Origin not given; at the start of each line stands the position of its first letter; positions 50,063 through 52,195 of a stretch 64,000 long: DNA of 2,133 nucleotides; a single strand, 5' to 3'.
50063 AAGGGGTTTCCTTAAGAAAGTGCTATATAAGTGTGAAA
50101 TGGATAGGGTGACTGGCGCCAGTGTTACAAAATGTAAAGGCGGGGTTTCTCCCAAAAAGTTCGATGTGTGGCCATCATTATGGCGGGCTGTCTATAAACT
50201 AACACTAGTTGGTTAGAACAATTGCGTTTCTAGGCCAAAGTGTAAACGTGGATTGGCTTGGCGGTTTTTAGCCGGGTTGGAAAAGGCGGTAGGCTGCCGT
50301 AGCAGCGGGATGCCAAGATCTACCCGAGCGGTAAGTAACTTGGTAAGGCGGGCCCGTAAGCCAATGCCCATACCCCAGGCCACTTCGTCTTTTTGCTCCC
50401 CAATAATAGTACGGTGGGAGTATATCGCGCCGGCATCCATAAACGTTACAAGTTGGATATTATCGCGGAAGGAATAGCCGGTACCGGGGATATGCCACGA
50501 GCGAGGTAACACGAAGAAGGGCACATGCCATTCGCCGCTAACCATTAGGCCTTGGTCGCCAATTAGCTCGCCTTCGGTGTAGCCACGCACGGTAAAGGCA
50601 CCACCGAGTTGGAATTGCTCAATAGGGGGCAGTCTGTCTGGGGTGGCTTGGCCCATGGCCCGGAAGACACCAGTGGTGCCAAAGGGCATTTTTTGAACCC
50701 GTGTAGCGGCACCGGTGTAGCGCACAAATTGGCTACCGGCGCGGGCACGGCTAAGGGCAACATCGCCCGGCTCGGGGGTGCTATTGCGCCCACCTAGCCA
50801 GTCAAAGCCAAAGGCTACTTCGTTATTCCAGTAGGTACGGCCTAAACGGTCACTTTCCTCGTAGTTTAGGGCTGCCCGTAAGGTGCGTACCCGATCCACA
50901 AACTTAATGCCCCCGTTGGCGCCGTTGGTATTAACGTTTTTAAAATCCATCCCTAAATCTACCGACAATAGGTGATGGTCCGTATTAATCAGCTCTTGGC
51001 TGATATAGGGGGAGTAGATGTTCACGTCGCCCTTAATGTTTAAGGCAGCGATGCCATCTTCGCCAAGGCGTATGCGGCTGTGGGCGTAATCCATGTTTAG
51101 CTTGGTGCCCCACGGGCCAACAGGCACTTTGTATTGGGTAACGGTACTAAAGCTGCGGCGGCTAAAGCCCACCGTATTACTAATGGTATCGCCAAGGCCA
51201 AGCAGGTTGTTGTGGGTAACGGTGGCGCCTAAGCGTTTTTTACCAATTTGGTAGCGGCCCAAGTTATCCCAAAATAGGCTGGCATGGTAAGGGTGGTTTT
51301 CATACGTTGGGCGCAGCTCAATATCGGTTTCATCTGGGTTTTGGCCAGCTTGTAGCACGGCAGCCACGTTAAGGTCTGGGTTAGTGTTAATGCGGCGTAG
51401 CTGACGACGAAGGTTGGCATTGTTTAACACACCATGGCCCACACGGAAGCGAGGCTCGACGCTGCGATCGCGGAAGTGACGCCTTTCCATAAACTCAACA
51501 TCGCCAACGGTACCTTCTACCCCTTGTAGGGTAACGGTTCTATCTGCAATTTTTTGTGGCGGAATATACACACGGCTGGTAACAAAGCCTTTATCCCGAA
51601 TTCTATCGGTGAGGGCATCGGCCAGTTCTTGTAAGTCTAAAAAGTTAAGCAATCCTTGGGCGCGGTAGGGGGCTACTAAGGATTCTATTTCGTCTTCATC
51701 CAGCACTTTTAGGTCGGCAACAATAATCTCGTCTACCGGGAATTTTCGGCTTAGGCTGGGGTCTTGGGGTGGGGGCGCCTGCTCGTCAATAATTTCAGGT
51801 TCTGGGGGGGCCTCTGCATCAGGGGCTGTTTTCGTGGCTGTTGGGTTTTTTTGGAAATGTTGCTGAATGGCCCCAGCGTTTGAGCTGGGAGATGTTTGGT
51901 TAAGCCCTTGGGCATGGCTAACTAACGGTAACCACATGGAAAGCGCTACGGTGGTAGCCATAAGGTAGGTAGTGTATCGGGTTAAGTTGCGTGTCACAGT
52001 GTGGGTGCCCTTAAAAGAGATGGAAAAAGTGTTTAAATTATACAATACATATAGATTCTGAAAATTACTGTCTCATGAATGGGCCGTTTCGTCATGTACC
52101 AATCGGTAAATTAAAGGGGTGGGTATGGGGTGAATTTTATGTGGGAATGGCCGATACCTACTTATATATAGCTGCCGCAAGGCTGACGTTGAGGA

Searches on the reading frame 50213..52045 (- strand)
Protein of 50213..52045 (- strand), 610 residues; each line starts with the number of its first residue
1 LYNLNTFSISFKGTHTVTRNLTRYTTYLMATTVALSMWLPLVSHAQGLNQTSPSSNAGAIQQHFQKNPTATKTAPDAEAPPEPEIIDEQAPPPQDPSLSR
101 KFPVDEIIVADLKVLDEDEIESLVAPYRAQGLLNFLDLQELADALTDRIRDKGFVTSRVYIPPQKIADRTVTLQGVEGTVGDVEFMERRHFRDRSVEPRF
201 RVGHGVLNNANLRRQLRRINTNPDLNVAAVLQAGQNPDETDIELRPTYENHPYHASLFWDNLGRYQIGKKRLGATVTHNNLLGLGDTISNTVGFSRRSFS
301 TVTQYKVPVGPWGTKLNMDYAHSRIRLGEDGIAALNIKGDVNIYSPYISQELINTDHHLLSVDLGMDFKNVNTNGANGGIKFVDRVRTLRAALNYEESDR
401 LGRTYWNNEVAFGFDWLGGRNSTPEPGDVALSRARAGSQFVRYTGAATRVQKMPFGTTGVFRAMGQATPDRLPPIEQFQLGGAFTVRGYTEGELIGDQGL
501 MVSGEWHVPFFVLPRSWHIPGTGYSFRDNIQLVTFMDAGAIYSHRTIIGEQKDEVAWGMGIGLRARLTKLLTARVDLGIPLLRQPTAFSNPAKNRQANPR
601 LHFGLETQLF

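Call 3: search_protein_families(library=pfam, proteins=[window:50213-52045:-], max_evalue=0.01)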
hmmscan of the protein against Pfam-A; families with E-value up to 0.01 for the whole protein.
window:50213-52045:- (610 aa): 4 families
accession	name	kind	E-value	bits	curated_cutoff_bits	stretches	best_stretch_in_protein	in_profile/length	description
PF03865.19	ShlB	-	1.3e-27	97.6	22.7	1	239-564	2-310/311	Haemolysin secretion/activation protein ShlB/FhaC/HecB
PF08479.16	POTRA_2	-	7.6e-16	58.2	24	1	102-178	1-76/76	POTRA domain, ShlB-type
PF01103.29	Omp85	-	3e-10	40.6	24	1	424-589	132-307/325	Omp85 superfamily domain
PF07244.20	POTRA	-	0.0049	18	21.3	0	104-163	3-63/79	Surface antigen variable number repeat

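Call 8: search_protein_families(library=ncbifam, proteins=[window:50213-52045:-], max_evalue=0.01)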
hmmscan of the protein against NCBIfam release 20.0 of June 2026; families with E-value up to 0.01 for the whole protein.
window:50213-52045:- (610 aa): 3 families
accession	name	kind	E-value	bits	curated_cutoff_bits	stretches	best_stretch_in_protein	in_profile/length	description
TIGR00992.1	3a0901s03IAP75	subfamily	2.4e-06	26.1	1163.25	1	467-496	605-633/718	IAP75 family chloroplast envelope protein translocase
TIGR03303.1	OM_YaeT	equivalog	1.2e-05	24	297.15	1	457-581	595-722/741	outer membrane protein assembly factor BamA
NF047779.1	Omp85_fam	subfamily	4.1e-05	23.2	200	1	479-579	318-408/423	Omp85 family outer membrane protein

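Call 36: find_homologous_proteins(query=window:50213-52045:-, max_evalue=1e-10)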
Query window:50213-52045:- (610 aa): 54 proteins with E <= 1e-10 among 8000 candidates.
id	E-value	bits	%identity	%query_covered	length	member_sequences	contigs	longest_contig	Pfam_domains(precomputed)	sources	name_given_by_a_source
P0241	0.0e+0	1367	100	97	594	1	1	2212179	PF08479.17,PF03865.20,PF01103.30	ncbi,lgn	-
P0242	5.1e-255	866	66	95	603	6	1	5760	PF08479.17,PF03865.20,PF01103.30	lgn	-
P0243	2.4e-177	609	49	96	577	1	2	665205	PF08479.17,PF07244.21,PF03865.20,PF01103.30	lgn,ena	-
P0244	3.9e-173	595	50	96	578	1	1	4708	PF08479.17,PF07244.21,PF03865.20,PF01103.30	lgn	-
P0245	6.6e-165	568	52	86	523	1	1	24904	PF08479.17,PF07244.21,PF03865.20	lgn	-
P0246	4.7e-150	519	47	95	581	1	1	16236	PF08479.17,PF07244.21,PF03865.20,PF01103.30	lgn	-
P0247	1.4e-144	501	46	93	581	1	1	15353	PF08479.17,PF07244.21,PF03865.20,PF01103.30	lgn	-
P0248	5.6e-139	483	45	91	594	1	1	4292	PF08479.17,PF03865.20,PF01103.30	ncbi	-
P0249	2.5e-138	480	42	95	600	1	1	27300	PF08479.17,PF07244.21,PF03865.20,PF01103.30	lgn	-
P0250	2.3e-137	477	63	57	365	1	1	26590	PF08479.17,PF03865.20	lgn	-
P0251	3.8e-135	470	44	93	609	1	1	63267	PF08479.17,PF07244.21,PF03865.20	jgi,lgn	jgi:hemolysin activation/secretion protein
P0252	5.3e-131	456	42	96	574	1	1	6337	PF08479.17,PF07244.21,PF03865.20,PF01103.30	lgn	-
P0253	1.2e-126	442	40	94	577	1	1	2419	PF08479.17,PF07244.21,PF03865.20,PF01103.30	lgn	-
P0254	1.2e-121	425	40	95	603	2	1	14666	PF08479.17,PF07244.21,PF03865.20,PF01103.30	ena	-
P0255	6.2e-121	423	43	83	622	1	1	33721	PF08479.17,PF03865.20,PF01103.30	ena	-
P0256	3.1e-119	417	40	95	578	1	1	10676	PF08479.17,PF03865.20,PF01103.30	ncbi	-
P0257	5.0e-119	417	40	97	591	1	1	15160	PF08479.17,PF07244.21,PF03865.20,PF01103.30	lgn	-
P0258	1.5e-117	412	43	88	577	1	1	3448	PF08479.17,PF03865.20,PF01103.30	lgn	-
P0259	1.8e-117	412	38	98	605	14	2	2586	PF08479.17,PF03865.20,PF01103.30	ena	-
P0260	3.6e-117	411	39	96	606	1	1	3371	PF08479.17,PF03865.20,PF01103.30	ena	-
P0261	3.1e-114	401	38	96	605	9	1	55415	PF08479.17,PF03865.20,PF01103.30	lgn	-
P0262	1.5e-113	399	39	97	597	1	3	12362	PF08479.17,PF03865.20,PF01103.30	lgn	-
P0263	1.9e-111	392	41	87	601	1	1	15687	PF08479.17,PF03865.20,PF01103.30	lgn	-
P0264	3.0e-111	391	41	89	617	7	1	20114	PF08479.17,PF03865.20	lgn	-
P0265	3.9e-111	391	40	95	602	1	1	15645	PF08479.17,PF03865.20,PF01103.30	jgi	jgi:hemolysin activation/secretion protein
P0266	2.0e-110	388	40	91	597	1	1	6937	PF08479.17,PF03865.20,PF01103.30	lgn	-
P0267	3.4e-110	388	40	90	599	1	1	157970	PF08479.17,PF07244.21,PF03865.20,PF01103.30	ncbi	-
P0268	1.5e-109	385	40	91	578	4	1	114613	PF08479.17,PF03865.20,PF01103.30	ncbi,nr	ncbi:MAG: ShlB/FhaC/HecB family hemolysin secretion/activation protein [Cyanobacteria bacterium HKST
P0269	3.3e-108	381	39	98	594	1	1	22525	PF08479.17,PF07244.21,PF03865.20,PF01103.30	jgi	jgi:hemolysin activation/secretion protein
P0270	1.1e-106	376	39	91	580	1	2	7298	PF08479.17,PF03865.20,PF01103.30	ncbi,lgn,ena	-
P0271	1.1e-106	376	39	93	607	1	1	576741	PF08479.17,PF03865.20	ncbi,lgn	-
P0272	2.1e-103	365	36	96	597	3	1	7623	PF08479.17,PF03865.20,PF01103.30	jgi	jgi:hemolysin activation/secretion protein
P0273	3.3e-98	348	36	90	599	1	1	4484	PF08479.17,PF07244.21,PF03865.20,PF01103.30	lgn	-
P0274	4.9e-91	324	42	65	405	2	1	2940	PF03865.20,PF01103.30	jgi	jgi:hemolysin activation/secretion protein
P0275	5.4e-90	321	42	66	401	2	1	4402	PF03865.20,PF01103.30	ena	-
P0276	6.1e-76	274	34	83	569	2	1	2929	PF08479.17,PF07244.21,PF03865.20,PF01103.30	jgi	jgi:hemolysin activation/secretion protein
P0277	5.1e-73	265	33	83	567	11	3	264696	PF08479.17,PF07244.21,PF03865.20,PF01103.30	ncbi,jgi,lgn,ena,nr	ncbi:MAG TPA: ShlB/FhaC/HecB family hemolysin secretion/activation protein [Candidatus Omnitrophota 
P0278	1.5e-68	250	30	90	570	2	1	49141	PF08479.17,PF07244.21,PF03865.20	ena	-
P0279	7.8e-66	241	28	90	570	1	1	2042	PF08479.17,PF07244.21,PF03865.20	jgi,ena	-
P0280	5.8e-61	225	30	94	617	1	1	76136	PF08479.17,PF07244.21,PF03865.20,PF01103.30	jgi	jgi:hemolysin activation/secretion protein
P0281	1.9e-57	213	31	86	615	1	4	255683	PF08479.17,PF07244.21,PF03865.20,PF01103.30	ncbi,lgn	-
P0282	3.7e-57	212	30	90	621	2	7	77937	PF08479.17,PF07244.21,PF03865.20,PF01103.30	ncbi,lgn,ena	-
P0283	5.9e-57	212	29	96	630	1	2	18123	PF08479.17,PF07244.21,PF03865.20,PF01103.30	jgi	jgi:hemolysin activation/secretion protein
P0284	4.7e-55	205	30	96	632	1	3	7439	PF08479.17,PF07244.21,PF03865.20,PF01103.30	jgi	jgi:hemolysin activation/secretion protein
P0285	1.0e-30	125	27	79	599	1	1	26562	PF08479.17,PF07244.21,PF03865.20,PF01103.30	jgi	-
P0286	2.6e-22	97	24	81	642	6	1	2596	PF08479.17,PF03865.20,PF01103.30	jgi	jgi:hemolysin activation/secretion protein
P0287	4.7e-20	90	26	78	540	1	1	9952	PF08479.17,PF03865.20,PF01103.30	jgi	jgi:hemolysin activation/secretion protein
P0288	5.3e-19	86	26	70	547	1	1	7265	PF08479.17,PF03865.20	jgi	jgi:hemolysin activation/secretion protein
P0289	9.8e-18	82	24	75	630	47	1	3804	PF08479.17,PF07244.21,PF03865.20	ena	-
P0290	1.1e-17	82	23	76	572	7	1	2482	PF08479.17,PF03865.20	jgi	jgi:hemolysin activation/secretion protein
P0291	2.4e-17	81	24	69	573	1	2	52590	PF08479.17,PF07244.21,PF03865.20,PF01103.30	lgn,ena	-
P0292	4.0e-15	74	23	88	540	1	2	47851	PF08479.17,PF07244.21,PF03865.20,PF01103.30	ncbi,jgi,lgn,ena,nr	ncbi:MAG TPA: ShlB/FhaC/HecB family hemolysin secretion/activation protein [Desulfuromonadales bacte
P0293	4.2e-14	70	26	73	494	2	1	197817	PF08479.17,PF03865.20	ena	-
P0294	6.7e-14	70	25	73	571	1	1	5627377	PF08479.17,PF03865.20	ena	-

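Call 37: find_encoding_contigs(protein=P0250, flank=10000, max_places=2)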
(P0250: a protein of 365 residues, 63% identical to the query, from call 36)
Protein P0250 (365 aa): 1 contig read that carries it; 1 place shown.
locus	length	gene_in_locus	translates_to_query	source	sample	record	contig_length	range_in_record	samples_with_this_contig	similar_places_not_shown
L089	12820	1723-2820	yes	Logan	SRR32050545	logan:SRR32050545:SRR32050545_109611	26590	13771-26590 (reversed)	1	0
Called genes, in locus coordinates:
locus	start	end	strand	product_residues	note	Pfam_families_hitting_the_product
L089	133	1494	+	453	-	PF00202:Aminotran_3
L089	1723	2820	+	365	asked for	PF08479:POTRA_2, PF03865:ShlB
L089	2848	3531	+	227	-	PF03865:ShlB, PF01103:Omp85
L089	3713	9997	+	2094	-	-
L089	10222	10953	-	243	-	PF01255:Prenyltransf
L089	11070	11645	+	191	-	PF04017:DUF366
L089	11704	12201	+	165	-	-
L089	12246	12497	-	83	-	-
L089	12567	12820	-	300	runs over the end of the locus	PF00669:Flagellin_N, PF00700:Flagellin_C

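Call 38: find_encoding_contigs(protein=P0243, flank=10000, max_places=2)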
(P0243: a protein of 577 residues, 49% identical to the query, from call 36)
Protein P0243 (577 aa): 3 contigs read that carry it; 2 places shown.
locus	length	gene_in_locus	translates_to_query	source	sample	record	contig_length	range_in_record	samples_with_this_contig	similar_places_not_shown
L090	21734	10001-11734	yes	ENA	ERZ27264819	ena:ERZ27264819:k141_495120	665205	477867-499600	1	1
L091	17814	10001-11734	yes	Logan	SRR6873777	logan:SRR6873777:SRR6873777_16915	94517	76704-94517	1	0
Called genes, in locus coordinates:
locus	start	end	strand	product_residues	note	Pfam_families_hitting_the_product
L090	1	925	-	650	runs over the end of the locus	-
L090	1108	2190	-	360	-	PF02899:Phage_int_SAM_1, PF13495:Phage_int_SAM_4 (faint), PF00589:Phage_integrase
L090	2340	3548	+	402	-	PF13624:SurA_N_3, PF13145:Rotamase_2, PF13616:Rotamase_3, PF00639:Rotamase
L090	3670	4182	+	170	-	PF01467:CTP_transf_like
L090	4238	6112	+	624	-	PF05833:NFACT_N, PF05670:NFACT-R_1 (weak)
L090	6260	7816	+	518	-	PF02789:Peptidase_M17_N, PF00883:Peptidase_M17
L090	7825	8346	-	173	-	-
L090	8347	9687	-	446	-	PF01943:Polysacc_synt, PF01554:MatE, PF13440:Polysacc_synt_3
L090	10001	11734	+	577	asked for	PF07244:POTRA (weak), PF08479:POTRA_2, PF03865:ShlB, PF01103:Omp85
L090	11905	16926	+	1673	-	PF05860:TPS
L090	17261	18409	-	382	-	PF00155:Aminotran_1_2, PF00266:Aminotran_5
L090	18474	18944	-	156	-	PF05995:CDO_I, PF07883:Cupin_2 (weak)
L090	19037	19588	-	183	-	PF00583:Acetyltransf_1, PF21926:FeeM (weak), PF13508:Acetyltransf_7, PF13673:Acetyltransf_10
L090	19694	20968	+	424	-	PF05221:AdoHcyase, PF00670:AdoHcyase_NAD, PF02826:2-Hacid_dh_C, PF07991:KARI_N (weak)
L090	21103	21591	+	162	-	PF01613:Flavin_Reduct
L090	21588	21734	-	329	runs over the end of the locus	PF02470:MlaD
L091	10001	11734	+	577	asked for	PF07244:POTRA (weak), PF08479:POTRA_2, PF03865:ShlB, PF01103:Omp85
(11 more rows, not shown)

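Call 39: find_encoding_contigs(protein=P0245, flank=10000, max_places=2)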
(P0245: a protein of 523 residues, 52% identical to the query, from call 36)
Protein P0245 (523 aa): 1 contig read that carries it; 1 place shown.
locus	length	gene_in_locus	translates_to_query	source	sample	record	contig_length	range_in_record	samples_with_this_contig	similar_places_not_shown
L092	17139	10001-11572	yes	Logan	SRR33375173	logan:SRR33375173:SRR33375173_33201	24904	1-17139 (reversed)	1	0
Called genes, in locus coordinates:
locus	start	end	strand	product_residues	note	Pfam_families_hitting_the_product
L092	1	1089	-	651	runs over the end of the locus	-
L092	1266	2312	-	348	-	PF02899:Phage_int_SAM_1, PF13495:Phage_int_SAM_4 (faint), PF02899:Phage_int_SAM_1 (weak), PF00589:Phage_integrase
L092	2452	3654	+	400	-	PF13624:SurA_N_3, PF13145:Rotamase_2, PF13616:Rotamase_3, PF00639:Rotamase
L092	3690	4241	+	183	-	PF01467:CTP_transf_like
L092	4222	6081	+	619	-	PF05833:NFACT_N, PF05670:NFACT-R_1 (weak)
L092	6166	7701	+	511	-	PF02789:Peptidase_M17_N, PF00883:Peptidase_M17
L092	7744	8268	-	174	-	-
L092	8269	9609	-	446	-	PF01943:Polysacc_synt, PF01554:MatE (weak), PF13440:Polysacc_synt_3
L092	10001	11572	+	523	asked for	PF07244:POTRA (weak), PF08479:POTRA_2, PF03865:ShlB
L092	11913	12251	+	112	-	-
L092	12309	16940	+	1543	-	PF05860:TPS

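Call 41: find_related_loci(query=A2, collection=metagenome_contigs, flank=10000)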
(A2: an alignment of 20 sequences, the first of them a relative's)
Query A2 (594 aa) in metagenome_contigs; peptide patterns used: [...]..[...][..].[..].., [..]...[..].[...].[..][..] (x = any residue, [..] = any of these).
187 stretches matched a pattern; 59 encode a relative of the query (tblastn E <= 1e-3); 59 distinct loci.
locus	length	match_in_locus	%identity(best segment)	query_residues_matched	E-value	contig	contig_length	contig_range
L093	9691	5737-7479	40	14-594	2e-134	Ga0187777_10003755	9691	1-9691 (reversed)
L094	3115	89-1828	39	12-594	1e-127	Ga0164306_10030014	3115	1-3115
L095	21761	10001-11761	38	12-594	1e-117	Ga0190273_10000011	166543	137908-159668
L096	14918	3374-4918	40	85-594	8e-113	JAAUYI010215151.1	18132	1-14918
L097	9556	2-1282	41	155-594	2e-97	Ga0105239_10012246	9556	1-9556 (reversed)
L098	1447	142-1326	40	171-550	8e-90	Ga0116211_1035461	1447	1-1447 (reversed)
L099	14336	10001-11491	34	65-564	4e-83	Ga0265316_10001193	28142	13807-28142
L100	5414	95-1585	34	65-564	1e-81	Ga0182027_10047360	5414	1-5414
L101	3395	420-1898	32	72-570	4e-76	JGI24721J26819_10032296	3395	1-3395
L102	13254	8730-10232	33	65-570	3e-75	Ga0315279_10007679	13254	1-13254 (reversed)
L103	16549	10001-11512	32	62-570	3e-75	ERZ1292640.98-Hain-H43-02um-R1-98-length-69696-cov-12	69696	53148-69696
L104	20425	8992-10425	30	86-565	4e-59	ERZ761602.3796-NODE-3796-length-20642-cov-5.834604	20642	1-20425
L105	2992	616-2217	26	17-566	1e-42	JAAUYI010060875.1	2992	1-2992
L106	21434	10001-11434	30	86-565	1e-59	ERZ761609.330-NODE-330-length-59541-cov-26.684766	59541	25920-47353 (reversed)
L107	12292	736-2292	27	35-566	2e-40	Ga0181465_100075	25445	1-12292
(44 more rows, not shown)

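Call 74: find_encoding_contigs(protein=P0241, flank=3000, max_places=3)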
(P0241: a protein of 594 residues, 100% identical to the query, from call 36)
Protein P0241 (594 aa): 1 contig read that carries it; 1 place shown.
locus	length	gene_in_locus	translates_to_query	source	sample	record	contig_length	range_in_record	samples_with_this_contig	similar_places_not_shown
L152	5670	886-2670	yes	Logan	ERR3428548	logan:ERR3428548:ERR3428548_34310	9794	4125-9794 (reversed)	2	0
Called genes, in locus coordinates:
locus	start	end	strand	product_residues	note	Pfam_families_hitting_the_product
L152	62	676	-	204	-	-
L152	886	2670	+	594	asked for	PF08479:POTRA_2, PF03865:ShlB, PF01103:Omp85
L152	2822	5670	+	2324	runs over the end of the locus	?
